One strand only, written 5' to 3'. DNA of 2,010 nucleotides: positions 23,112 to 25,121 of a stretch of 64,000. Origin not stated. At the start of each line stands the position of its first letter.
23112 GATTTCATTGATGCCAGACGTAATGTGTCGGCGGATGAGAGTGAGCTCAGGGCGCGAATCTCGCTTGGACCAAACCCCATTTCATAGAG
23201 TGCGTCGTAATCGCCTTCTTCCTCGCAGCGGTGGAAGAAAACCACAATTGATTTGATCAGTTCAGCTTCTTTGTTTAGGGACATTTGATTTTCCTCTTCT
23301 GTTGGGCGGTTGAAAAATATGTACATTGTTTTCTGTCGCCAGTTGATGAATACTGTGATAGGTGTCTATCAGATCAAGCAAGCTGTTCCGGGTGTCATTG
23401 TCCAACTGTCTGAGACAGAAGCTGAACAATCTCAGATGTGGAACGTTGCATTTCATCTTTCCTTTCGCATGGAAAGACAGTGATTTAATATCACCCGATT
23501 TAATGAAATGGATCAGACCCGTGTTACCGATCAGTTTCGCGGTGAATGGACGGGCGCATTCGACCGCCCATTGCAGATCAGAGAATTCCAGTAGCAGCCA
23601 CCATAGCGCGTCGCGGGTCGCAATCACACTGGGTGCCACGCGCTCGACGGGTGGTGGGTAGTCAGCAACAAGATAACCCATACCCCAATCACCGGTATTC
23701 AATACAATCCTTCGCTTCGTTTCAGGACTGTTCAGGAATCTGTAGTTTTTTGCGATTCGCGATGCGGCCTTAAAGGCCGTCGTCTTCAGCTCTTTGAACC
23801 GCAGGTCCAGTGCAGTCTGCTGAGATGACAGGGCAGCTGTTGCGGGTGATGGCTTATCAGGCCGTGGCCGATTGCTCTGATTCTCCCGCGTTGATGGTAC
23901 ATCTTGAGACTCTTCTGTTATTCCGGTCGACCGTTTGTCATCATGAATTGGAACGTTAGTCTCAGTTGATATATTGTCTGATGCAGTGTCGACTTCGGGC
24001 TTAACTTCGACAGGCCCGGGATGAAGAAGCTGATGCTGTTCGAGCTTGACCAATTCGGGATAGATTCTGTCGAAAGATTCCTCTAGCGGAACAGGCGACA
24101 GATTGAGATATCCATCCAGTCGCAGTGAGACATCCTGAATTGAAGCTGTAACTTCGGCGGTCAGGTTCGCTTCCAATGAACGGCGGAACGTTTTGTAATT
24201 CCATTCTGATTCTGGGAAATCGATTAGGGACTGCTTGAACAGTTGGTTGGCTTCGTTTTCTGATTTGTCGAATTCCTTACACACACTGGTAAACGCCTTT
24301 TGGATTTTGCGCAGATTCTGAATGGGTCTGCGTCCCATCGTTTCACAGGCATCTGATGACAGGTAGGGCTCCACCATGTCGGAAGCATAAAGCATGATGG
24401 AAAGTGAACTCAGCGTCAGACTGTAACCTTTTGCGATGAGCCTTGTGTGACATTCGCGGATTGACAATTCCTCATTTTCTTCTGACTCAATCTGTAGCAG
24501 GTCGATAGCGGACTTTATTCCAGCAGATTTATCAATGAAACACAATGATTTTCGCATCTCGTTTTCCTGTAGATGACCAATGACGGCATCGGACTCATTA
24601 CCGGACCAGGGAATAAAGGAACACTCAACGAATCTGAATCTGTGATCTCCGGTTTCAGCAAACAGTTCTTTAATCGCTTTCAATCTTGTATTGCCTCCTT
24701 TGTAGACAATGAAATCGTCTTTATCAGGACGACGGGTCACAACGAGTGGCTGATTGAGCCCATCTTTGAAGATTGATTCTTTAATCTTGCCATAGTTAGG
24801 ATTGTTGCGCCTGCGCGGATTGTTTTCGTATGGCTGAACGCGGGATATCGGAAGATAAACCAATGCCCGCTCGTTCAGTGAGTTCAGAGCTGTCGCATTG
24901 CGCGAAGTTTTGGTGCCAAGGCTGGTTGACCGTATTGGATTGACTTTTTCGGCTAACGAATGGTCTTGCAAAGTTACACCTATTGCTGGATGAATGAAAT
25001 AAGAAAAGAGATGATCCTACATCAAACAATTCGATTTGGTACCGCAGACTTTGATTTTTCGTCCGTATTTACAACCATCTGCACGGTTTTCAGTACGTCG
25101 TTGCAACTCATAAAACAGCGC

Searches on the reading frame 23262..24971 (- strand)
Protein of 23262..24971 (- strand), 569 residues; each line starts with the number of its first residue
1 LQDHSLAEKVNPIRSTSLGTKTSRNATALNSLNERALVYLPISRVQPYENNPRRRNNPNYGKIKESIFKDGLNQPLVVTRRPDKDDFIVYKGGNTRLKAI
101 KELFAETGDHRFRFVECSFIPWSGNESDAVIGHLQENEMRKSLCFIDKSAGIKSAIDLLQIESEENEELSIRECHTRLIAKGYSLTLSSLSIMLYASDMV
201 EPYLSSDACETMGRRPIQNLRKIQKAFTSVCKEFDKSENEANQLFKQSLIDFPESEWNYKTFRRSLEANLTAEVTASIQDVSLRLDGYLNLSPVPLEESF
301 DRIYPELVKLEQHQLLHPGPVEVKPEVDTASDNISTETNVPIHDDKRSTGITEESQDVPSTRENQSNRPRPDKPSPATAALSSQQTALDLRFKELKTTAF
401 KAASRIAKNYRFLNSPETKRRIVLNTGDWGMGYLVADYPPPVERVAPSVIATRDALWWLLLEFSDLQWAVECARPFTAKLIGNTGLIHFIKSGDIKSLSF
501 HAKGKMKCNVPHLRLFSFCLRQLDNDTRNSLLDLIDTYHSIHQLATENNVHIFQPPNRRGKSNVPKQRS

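Call 12: search_protein_families(library=pfam, proteins=[window:23262-24971:-], max_evalue=0.01)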
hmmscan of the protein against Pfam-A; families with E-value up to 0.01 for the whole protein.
window:23262-24971:- (569 aa): 0 families

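Call 13: search_protein_families(library=ncbifam, proteins=[window:23262-24971:-], max_evalue=0.01)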
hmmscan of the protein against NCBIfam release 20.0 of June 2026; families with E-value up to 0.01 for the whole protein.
window:23262-24971:- (569 aa): 4 families
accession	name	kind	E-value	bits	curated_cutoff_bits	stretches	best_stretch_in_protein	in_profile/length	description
TIGR03764.1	ICE_PFGI_1_parB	hypoth_equivalog_domain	2.7e-59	200.9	143.75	1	39-286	12-258/260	ParB family protein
TIGR04285.1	nucleoid_noc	exception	0.00031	20.2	315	1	38-159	3-113/255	nucleoid occlusion protein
TIGR03454.1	partition_RepB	equivalog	0.00076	18.9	201.5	1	56-149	84-167/325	plasmid partitioning protein RepB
TIGR00180.1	parB_part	domain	0.0076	16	58.45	0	37-104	5-73/186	ParB/RepB/Spo0J family partition protein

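Call 17: find_related_loci(query=window:23262-24971:-, collection=genome_contigs, flank=10000)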
Query window:23262-24971:- (569 aa) in genome_contigs; peptide patterns used: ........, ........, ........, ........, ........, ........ (x = any residue, [..] = any of these).
33 stretches matched a pattern; 13 encode a relative of the query (tblastn E <= 1e-3); 13 distinct loci.
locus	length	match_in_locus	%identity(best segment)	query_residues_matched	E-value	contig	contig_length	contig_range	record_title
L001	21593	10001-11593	63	30-561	0e+0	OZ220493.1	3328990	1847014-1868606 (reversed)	MAG: Arenicellales bacterium isolate 47beb661-ae7e-4fa4-8a93-5fda29c9c754 genome assembly, chromosome: 1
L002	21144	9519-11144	60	22-564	0e+0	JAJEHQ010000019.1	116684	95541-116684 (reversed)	MAG: Gammaproteobacteria bacterium isolate p16x60bins.63 k141_414831, whole genome shotgun sequence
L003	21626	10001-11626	59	22-564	0e+0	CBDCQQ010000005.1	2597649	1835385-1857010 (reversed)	MAG: Arenicellales bacterium isolate b687d975-9751-486f-9689-3abe7c8b9e48 genome assembly, contig: contig_5, whole genom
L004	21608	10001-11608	53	25-560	0e+0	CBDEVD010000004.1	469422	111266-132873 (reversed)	MAG: Arenicellales bacterium isolate 024ae31b-b524-480c-aba5-61ed3f32f6b3 genome assembly, contig: contig_4, whole genom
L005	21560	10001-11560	52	34-553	0e+0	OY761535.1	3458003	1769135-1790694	MAG: Arenicellales bacterium isolate 84d41cb1-8764-43d3-92a7-53f72595dab7 genome assembly, chromosome: 1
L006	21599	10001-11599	48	30-560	2e-167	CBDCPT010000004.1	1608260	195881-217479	MAG: Arenicellales bacterium isolate fadde0ce-b209-473f-868c-ec93306c25c8 genome assembly, contig: contig_4, whole genom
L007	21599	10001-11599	48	30-560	2e-166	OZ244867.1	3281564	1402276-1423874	MAG: Arenicellales bacterium isolate fc3f0915-ecf4-4811-8bf2-63c63896915f genome assembly, chromosome: 1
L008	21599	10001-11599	48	30-560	7e-166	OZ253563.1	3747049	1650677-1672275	MAG: Arenicellales bacterium isolate d7a5d0b4-cbae-4db0-9a13-9ca8b385098f genome assembly, chromosome: 1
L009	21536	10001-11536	49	36-559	6e-163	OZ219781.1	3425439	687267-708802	MAG: Arenicellales bacterium isolate 3acc40f7-a85a-494a-900f-447d5a6f54c4 genome assembly, chromosome: 1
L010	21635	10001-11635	39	5-554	2e-128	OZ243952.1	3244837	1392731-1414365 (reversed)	MAG: Arenicellales bacterium isolate fb6db215-cce2-4ab8-810b-2160e42eb6f5 genome assembly, chromosome: 1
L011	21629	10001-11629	39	19-563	1e-126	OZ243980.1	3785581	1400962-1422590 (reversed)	MAG: Arenicellales bacterium isolate 2bc81a4a-70f0-4651-b542-e07c7ba8b5a8 genome assembly, chromosome: 1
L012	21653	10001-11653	59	13-564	0e+0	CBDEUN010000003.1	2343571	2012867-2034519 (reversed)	MAG: Arenicellales bacterium isolate ddc2e614-7ccd-4de8-a6f4-cf4be92c68d5 genome assembly, contig: contig_3, whole genom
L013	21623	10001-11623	59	23-564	0e+0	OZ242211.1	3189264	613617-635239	MAG: Arenicellales bacterium isolate 8ed00baf-69bd-4bcc-a659-9c4d27c6f14a genome assembly, chromosome: 1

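Call 42: search_solved_structures(query=window:23262-24971:-, max_evalue=1, show_alignments=2)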
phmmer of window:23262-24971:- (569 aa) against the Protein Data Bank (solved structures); distinct sequences matched with E-value up to 1: 1.
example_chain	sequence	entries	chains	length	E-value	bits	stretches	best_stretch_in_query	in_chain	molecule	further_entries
1vz0_A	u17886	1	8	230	0.15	13.5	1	29-95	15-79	Chromosome-partitioning protein Spo0J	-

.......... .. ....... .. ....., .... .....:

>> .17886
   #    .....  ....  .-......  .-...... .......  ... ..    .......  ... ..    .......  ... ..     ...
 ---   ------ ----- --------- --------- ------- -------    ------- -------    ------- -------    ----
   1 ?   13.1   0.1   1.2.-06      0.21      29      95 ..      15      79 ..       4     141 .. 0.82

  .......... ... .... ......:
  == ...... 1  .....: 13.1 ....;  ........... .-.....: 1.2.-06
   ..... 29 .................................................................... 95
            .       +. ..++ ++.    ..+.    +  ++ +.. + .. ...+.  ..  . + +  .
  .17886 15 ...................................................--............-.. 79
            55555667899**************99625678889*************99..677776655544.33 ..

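Call 46: search_protein_families(library=pfam, proteins=[L006:9045-9890:+, L010:9050-9973:+, L009:9055-9876:+, L002:8135-8860:+, L013:8616-9419:+, L001:8455-9282:+, L001:9290-9790:+, L003:9070-9741:+], max_evalue=0.01)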
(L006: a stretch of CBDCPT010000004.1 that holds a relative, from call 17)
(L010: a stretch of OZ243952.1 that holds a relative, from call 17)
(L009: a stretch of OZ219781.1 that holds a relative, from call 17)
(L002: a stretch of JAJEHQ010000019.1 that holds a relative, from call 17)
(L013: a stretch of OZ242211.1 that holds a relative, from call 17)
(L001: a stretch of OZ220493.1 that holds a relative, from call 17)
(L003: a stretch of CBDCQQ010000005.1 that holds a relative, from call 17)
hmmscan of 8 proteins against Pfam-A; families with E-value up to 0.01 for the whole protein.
L006:9045-9890:+ (281 aa): 7 families
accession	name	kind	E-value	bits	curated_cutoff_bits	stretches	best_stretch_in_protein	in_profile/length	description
PF13614.12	AAA_31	-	1.5e-16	61.3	27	1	18-166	3-154/177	AAA domain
PF01656.29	CbiA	-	2.9e-13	50.3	25.4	1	19-235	1-114/125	CobQ/CobB/MinD/ParA nucleotide binding domain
PF07015.17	VirC1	-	9.6e-08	32.1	24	1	126-166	80-117/231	VirC1 protein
PF02374.21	ArsA_ATPase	-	5.7e-07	29.5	24.3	1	21-83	5-68/305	Anion-transporting ATPase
PF10609.15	ParA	-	0.00012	22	27.1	1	18-54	5-41/246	NUBPL iron-transfer P-loop NTPase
PF06564.18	CBP_BcsQ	-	0.00021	21.3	21.3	1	18-163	3-149/234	Cellulose biosynthesis protein BcsQ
PF09140.17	MipZ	-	0.0011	18.8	20.7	1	18-159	2-129/262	ATPase MipZ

L010:9050-9973:+ (307 aa): 10 families
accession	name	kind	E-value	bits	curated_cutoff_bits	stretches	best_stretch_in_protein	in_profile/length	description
PF13614.12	AAA_31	-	6e-24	85.4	27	1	40-190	1-154/177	AAA domain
PF01656.29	CbiA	-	7.5e-14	52.2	25.4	1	43-186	1-54/125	CobQ/CobB/MinD/ParA nucleotide binding domain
PF02374.21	ArsA_ATPase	-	2.6e-09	37.2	24.3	1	42-99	3-60/305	Anion-transporting ATPase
PF06564.18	CBP_BcsQ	-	7.8e-08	32.6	21.3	1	40-189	1-151/234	Cellulose biosynthesis protein BcsQ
PF07015.17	VirC1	-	5.3e-07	29.6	24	0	40-85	1-46/231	VirC1 protein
PF09140.17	MipZ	-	6.2e-06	26.2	20.7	1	44-183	4-129/262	ATPase MipZ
PF10609.15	ParA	-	1.3e-05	25.2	27.1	1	41-91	4-55/246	NUBPL iron-transfer P-loop NTPase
PF16575.11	CLP1_P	-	0.00013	22.3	26.6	0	51-79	4-32/188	mRNA cleavage and polyadenylation factor CLP1 P-loop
PF00448.28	SRP54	-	0.0002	21.5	22.7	0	42-78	3-38/196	SRP54-type protein, GTPase domain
PF00142.24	Fer4_NifH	-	0.0074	16.2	25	0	48-105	7-63/271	4Fe-4S iron sulfur cluster binding proteins, NifH/frxC family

L009:9055-9876:+ (273 aa): 9 families
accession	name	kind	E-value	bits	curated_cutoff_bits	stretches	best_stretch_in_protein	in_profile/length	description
PF13614.12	AAA_31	-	3.6e-21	76.3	27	1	9-172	3-169/177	AAA domain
PF01656.29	CbiA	-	1.2e-14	54.8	25.4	1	10-208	1-101/125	CobQ/CobB/MinD/ParA nucleotide binding domain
PF06564.18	CBP_BcsQ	-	6e-08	32.9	21.3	1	7-154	1-150/234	Cellulose biosynthesis protein BcsQ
PF02374.21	ArsA_ATPase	-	5.4e-07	29.6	24.3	1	14-56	7-49/305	Anion-transporting ATPase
PF09140.17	MipZ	-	9.9e-07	28.8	20.7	1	10-149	3-129/262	ATPase MipZ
PF07015.17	VirC1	-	1.5e-05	24.9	24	0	7-52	1-46/231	VirC1 protein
PF10609.15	ParA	-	0.00015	21.7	27.1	1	9-46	5-42/246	NUBPL iron-transfer P-loop NTPase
PF00448.28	SRP54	-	0.001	19.2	22.7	0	80-134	43-98/196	SRP54-type protein, GTPase domain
PF00142.24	Fer4_NifH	-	0.0056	16.6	25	0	15-58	7-50/271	4Fe-4S iron sulfur cluster binding proteins, NifH/frxC family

L002:8135-8860:+ (241 aa): 0 families

L013:8616-9419:+ (267 aa): 0 families

L001:8455-9282:+ (275 aa): 0 families

L001:9290-9790:+ (166 aa): 0 families

L003:9070-9741:+ (223 aa): 0 families

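Call 54: find_homologous_proteins(query=window:23262-24971:-, max_evalue=0.00001)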
Query window:23262-24971:- (569 aa): 43 proteins with E <= 0.00001 among 8000 candidates.
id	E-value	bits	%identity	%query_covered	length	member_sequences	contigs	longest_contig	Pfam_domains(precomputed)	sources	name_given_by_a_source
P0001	3.3e-220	750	63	93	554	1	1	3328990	-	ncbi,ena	-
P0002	8.1e-211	719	100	57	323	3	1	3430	-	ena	-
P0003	2.3e-210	718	59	95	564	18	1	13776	-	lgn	-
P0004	1.7e-197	675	55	99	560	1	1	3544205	PF02195.27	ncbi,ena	-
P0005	2.2e-187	642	51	98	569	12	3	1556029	PF02195.27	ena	-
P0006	7.7e-187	640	51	98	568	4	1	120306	-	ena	-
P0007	2.2e-186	639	53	94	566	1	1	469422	PF02195.27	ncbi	-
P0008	4.0e-185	634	55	93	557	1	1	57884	PF02195.27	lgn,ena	-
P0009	1.9e-183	629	53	99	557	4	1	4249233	-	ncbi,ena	-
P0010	5.5e-183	627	54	93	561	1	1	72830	PF02195.27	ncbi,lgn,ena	-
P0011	6.9e-183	627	53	99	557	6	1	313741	PF02195.27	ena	-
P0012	2.3e-182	625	53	99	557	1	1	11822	-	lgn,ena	-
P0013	4.4e-182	624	55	93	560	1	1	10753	-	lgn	-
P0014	1.1e-180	620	52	98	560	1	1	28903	-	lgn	-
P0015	1.4e-174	600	52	91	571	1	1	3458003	-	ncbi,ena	-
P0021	8.0e-147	508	44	95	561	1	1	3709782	PF02195.27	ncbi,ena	-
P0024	3.0e-146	506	43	99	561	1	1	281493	-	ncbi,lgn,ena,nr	ncbi:MAG: ParB N-terminal domain-containing protein [Acidiferrobacterales bacterium]|nr:ParB N-termi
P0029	1.1e-137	478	43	92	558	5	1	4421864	-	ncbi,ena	-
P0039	2.7e-114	401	36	92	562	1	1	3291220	PF02195.27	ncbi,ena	-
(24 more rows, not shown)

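Call 55: find_encoding_contigs(protein=P0002, flank=10000, max_places=6)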
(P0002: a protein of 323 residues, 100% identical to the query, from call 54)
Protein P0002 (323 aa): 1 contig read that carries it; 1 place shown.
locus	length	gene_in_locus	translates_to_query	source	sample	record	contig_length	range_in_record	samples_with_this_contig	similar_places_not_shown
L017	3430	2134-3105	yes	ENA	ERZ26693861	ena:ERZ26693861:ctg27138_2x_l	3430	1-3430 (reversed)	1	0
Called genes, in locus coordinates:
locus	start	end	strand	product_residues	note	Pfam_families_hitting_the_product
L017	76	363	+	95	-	-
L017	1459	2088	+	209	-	-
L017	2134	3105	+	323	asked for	-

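Call 57: find_encoding_contigs(protein=P0004, flank=5000, max_places=1)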
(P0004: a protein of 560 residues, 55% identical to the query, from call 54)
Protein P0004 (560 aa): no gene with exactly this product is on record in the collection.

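Call 58: find_encoding_contigs(protein=P0009, flank=5000, max_places=1)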
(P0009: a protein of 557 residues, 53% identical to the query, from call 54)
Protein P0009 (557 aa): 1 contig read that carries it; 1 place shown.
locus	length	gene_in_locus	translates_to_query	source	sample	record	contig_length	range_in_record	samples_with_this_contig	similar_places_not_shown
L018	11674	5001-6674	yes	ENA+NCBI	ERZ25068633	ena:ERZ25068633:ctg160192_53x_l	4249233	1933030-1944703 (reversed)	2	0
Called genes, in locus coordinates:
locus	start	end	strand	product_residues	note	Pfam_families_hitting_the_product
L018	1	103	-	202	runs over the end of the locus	-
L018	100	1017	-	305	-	PF01555:N6_N4_Mtase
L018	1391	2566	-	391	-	PF01053:Cys_Met_Meta_PP, PF00155:Aminotran_1_2 (weak), PF01041:DegT_DnrJ_EryC1, PF00266:Aminotran_5 (weak)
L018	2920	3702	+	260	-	PF01656:CbiA, PF02374:ArsA_ATPase (weak), PF06564:CBP_BcsQ (weak), PF07015:VirC1 (faint), PF13614:AAA_31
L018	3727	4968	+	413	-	-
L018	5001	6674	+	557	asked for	-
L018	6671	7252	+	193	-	PF11198:DUF2857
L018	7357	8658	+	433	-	-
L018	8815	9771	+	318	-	PF08401:ArdcN, PF18818:MPTase-PolyVal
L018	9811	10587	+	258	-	PF10671:TcpQ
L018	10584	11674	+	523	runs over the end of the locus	PF00263:Secretin (faint)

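Call 59: find_encoding_contigs(protein=P0021, flank=5000, max_places=1)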
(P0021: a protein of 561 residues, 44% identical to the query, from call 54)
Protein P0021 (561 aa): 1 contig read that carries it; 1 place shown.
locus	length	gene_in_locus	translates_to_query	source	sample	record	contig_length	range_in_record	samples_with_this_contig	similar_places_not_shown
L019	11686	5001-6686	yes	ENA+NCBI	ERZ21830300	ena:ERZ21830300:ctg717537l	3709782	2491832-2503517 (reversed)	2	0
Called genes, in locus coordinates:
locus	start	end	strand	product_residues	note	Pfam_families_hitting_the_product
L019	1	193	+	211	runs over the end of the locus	-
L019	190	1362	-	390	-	PF01053:Cys_Met_Meta_PP, PF00155:Aminotran_1_2 (weak), PF00266:Aminotran_5 (weak)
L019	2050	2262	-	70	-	-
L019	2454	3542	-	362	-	PF04754:Transposase_31, PF27070:HTH_Rpn_C (faint), PF09811:Yae1_N (faint)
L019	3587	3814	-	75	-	-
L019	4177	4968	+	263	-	PF01656:CbiA, PF02374:ArsA_ATPase, PF06564:CBP_BcsQ (weak), PF07015:VirC1 (faint), PF10609:ParA (weak), PF13614:AAA_31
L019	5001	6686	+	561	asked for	PF02195:ParB_N (weak)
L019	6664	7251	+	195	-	PF11198:DUF2857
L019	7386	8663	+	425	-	-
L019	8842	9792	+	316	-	PF08401:ArdcN, PF18818:MPTase-PolyVal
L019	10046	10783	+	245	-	PF10671:TcpQ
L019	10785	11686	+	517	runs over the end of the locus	PF00263:Secretin (faint)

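Call 60: find_encoding_contigs(protein=P0024, flank=5000, max_places=1)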
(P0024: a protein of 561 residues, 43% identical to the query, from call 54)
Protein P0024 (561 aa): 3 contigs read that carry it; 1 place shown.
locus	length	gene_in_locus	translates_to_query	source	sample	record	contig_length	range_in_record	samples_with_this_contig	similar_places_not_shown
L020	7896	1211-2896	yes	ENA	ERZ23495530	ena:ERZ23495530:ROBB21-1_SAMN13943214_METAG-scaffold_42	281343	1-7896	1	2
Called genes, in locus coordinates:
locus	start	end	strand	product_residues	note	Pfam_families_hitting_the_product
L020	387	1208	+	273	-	PF01656:CbiA, PF02374:ArsA_ATPase, PF06564:CBP_BcsQ (weak), PF07015:VirC1 (faint), PF10609:ParA (weak), PF13614:AAA_31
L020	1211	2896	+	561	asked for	-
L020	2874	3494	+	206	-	PF11198:DUF2857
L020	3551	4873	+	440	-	PF13730:HTH_36 (faint)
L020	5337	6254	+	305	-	PF08401:ArdcN, PF18818:MPTase-PolyVal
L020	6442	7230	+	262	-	PF10671:TcpQ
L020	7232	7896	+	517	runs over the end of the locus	PF00263:Secretin (faint)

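Call 71: find_encoding_contigs(protein=P0005, flank=5000, max_places=1)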
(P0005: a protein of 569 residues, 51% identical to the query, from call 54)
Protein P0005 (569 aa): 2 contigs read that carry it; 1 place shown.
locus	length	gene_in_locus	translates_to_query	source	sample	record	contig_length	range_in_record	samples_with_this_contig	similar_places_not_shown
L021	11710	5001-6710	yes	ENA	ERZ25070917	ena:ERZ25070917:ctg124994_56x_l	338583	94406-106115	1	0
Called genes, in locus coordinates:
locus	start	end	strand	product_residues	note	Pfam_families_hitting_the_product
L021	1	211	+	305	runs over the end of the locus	PF00682:HMGL-like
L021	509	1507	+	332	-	PF04754:Transposase_31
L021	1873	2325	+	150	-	-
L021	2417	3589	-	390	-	PF01053:Cys_Met_Meta_PP, PF01041:DegT_DnrJ_EryC1 (faint)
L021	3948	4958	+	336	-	-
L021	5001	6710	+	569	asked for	PF02195:ParB_N (faint)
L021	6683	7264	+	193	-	PF11198:DUF2857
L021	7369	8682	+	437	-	-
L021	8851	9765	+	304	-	PF08401:ArdcN, PF20054:Tc-38 (faint), PF18818:MPTase-PolyVal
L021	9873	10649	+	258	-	PF10671:TcpQ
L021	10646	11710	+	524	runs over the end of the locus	PF00263:Secretin (weak)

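Call 72: find_encoding_contigs(protein=P0029, flank=5000, max_places=1)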
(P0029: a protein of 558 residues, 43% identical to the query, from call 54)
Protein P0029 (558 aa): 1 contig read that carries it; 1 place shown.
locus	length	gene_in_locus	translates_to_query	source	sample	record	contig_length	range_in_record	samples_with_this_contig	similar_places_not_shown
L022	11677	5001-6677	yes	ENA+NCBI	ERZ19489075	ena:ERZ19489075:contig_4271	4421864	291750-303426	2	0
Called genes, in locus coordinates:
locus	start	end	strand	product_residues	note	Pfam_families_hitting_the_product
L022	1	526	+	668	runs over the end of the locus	PF00289:Biotin_carb_N, PF02222:ATP-grasp, PF02786:CPSase_L_D2, PF07478:Dala_Dala_lig_C, PF02785:Biotin_carb_C, PF21139:BT_MCC_alpha, PF00364:Biotin_lipoyl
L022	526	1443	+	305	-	PF00682:HMGL-like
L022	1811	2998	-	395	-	PF01053:Cys_Met_Meta_PP, PF00155:Aminotran_1_2 (weak), PF06838:Met_gamma_lyase (faint)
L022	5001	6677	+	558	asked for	-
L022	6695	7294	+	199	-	PF11198:DUF2857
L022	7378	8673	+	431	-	-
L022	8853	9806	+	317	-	PF08401:ArdcN, PF18818:MPTase-PolyVal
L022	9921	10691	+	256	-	PF10671:TcpQ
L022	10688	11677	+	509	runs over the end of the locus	-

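Call 73: find_encoding_contigs(protein=P0039, flank=5000, max_places=1)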
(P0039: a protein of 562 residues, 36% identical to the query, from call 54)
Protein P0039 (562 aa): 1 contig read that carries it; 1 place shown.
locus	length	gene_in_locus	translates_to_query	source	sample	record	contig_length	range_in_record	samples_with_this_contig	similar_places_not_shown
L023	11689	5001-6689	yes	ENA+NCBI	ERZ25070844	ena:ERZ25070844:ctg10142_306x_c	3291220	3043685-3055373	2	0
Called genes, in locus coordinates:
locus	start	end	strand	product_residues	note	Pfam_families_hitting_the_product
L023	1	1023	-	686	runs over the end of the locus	PF00724:Oxidored_FMN, PF00070:Pyr_redox (faint), PF01134:GIDA (faint), PF01266:DAO (faint), PF01494:FAD_binding_3 (faint), PF07992:Pyr_redox_2, PF12831:FAD_oxidored (weak), PF13450:NAD_binding_8, +4 more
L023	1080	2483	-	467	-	PF00202:Aminotran_3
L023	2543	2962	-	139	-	PF01042:Ribonuc_L-PSP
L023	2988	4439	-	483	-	PF11794:HpaB_N, PF03241:HpaB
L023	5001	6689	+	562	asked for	PF02195:ParB_N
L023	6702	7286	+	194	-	PF11198:DUF2857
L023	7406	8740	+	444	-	-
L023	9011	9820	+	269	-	PF08401:ArdcN, PF18818:MPTase-PolyVal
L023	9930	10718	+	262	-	PF10671:TcpQ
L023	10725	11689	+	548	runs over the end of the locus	PF00263:Secretin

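Call 88: predict_structure(alignment_id=A1)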
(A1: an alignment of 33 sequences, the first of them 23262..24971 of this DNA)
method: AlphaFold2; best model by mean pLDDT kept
length: 569 residues; sequences in the alignment: 33
mean_pLDDT: 77.7   pTM: 0.47
mean pLDDT of the five models: 77.7, 77.1, 76.3, 75.7, 75.6
residues with pLDDT >= 90: 289; 70-90: 137; 50-70: 35; < 50: 108
segments of 3 or more residues with pLDDT < 50: 1-27, 317-382, 558-569
pLDDT, mean of each block of 10 residues (from residue 1): 32 28 45 84 91 74 91 90 89 89 91 92 89 88 87 92 80 93 91 95 91 92 95 94 95 92 94 92 91 53 68 53 33 27 29 30 30 32 67 95 95 89 92 94 83 95 95 91 89 88 88 88 93 96 91 65 32
secondary structure, 60 per line:
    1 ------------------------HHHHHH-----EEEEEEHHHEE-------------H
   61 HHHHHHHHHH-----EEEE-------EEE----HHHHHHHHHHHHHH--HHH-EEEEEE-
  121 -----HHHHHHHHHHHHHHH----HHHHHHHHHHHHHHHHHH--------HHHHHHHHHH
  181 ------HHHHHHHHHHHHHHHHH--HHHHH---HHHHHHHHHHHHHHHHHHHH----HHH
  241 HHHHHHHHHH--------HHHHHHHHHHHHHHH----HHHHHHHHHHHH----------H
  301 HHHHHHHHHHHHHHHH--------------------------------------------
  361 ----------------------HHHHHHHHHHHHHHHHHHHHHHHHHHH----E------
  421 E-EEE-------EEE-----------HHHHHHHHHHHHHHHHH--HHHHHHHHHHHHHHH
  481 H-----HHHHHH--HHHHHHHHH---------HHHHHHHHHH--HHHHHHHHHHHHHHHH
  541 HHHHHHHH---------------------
elements in order: H25-30 E36-41 H60-70 E76-79 E87-89 H94-107 E114-119 H126-140 H145-162 H171-180 H187-203 H206-210 H214-233 H238-250 H259-273 H278-289 H300-316 H383-409 E423-425 E433-435 H447-463 H466-481 H487-492 H495-503 H513-522 H525-548
